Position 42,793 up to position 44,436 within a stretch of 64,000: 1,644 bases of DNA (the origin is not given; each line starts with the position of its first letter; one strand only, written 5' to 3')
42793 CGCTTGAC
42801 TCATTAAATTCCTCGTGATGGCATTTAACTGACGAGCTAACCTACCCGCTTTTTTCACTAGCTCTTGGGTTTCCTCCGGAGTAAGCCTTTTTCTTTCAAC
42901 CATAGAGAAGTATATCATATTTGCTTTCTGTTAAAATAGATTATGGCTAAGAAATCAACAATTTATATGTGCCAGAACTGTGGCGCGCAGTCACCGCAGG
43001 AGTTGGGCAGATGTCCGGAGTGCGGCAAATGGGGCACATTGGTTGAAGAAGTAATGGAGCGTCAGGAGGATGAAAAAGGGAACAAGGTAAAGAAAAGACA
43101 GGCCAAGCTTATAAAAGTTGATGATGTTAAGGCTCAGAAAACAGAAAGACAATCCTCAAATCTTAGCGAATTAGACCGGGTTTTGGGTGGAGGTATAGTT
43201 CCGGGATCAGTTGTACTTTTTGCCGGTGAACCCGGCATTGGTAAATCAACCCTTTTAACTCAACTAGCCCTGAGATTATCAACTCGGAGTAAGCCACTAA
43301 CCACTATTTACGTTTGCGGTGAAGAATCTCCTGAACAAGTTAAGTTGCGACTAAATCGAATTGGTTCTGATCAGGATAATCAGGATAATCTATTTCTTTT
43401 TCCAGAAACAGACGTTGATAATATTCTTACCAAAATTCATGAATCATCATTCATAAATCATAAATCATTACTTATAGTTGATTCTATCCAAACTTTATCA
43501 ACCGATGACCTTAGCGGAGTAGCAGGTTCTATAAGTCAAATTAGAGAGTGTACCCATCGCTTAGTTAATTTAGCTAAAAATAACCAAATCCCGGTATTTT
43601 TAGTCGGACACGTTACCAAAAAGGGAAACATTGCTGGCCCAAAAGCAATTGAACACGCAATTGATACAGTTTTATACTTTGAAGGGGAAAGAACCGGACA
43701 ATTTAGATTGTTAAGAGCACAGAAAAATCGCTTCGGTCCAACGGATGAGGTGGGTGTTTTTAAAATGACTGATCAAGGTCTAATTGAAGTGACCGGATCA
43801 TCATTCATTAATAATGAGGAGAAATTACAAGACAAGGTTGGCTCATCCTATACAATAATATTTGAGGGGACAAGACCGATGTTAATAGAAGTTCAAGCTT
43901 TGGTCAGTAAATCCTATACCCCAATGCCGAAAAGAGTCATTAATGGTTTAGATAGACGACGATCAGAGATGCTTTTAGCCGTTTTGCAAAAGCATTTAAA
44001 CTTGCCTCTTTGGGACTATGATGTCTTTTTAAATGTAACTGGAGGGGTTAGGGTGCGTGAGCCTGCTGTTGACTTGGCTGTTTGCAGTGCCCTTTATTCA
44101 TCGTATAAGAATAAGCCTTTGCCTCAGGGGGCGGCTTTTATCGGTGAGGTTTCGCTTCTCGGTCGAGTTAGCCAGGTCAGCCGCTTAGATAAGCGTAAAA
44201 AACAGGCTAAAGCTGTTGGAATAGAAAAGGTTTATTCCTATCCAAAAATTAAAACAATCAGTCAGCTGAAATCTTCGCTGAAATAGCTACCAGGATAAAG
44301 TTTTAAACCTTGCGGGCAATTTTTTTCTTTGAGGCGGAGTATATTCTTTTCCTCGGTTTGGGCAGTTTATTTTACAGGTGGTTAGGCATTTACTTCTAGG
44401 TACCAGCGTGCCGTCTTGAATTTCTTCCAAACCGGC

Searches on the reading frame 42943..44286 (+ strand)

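Call 46: search_protein_families(library=pfam, proteins=[window:42943-44286:+], max_evalue=0.001)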
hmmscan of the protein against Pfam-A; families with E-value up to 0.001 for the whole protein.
window:42943-44286:+ (447 aa): 9 families
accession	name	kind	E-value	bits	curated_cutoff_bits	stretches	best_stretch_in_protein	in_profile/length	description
PF13481.12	AAA_25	-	1.9e-15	57.5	27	1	65-228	10-194/195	AAA domain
PF06745.19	ATPase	-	1.5e-12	47.8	26.6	1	75-283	6-226/231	KaiC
PF18073.7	Zn_ribbon_LapB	-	8e-12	45.1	25.7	1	8-35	1-28/28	Rubredoxin metal binding domain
PF03796.21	DnaB_C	-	6.3e-08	32.7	27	0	72-137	4-67/255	DnaB-like helicase C terminal domain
PF13401.12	AAA_22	-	7.8e-08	33.1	27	1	90-223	7-123/130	AAA domain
PF08423.17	Rad51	-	0.00012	21.8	22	1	75-229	13-180/244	Rad51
PF25199.1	nSTAND_NTPase5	-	0.00033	21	34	1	88-165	41-112/145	Novel STAND NTPase 5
PF05729.18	NACHT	-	0.00034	20.9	26.7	0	90-139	2-56/167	NACHT domain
PF20720.3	nSTAND3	-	0.00047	20.3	27.2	1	90-134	19-58/155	Novel STAND NTPase 3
